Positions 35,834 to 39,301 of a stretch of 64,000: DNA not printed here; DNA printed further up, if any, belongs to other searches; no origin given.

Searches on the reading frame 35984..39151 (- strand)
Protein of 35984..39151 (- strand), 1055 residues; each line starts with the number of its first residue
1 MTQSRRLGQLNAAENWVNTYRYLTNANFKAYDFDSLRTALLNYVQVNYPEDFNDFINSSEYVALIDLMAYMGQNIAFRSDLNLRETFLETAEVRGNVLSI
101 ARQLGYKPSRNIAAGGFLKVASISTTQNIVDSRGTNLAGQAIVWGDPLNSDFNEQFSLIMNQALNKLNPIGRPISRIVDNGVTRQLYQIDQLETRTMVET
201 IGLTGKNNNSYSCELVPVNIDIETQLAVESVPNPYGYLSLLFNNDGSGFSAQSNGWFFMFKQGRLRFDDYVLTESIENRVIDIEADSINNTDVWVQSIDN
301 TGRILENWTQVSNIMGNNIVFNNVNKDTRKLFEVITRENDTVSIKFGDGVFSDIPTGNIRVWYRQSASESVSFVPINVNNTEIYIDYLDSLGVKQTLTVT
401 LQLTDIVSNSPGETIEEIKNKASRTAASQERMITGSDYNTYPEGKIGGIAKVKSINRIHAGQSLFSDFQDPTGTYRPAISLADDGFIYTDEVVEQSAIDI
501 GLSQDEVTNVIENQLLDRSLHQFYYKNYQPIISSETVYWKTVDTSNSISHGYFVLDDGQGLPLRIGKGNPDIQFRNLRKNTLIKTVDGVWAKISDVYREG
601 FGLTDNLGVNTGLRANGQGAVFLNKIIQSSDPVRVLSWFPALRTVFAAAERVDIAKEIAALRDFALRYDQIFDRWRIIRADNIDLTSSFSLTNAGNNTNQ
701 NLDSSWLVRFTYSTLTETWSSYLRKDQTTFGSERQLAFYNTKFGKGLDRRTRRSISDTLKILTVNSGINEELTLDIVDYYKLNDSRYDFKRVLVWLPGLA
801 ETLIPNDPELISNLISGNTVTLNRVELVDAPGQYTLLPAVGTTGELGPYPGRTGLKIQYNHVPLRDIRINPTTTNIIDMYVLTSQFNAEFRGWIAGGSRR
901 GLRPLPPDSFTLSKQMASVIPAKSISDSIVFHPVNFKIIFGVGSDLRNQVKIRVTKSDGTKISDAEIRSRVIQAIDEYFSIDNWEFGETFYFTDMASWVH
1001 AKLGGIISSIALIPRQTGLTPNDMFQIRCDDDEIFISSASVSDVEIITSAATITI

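Call 19: search_protein_families(library=pfam, proteins=[window:35984-39151:-], max_evalue=0.01)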
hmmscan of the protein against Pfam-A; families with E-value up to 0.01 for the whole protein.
window:35984-39151:- (1055 aa): 1 family
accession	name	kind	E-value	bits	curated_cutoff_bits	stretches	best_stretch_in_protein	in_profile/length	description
PF21379.2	Gp6-like_1st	-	0.0015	18.7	27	1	33-106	2-74/74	Baseplate wedge protein gp6-like, helical domain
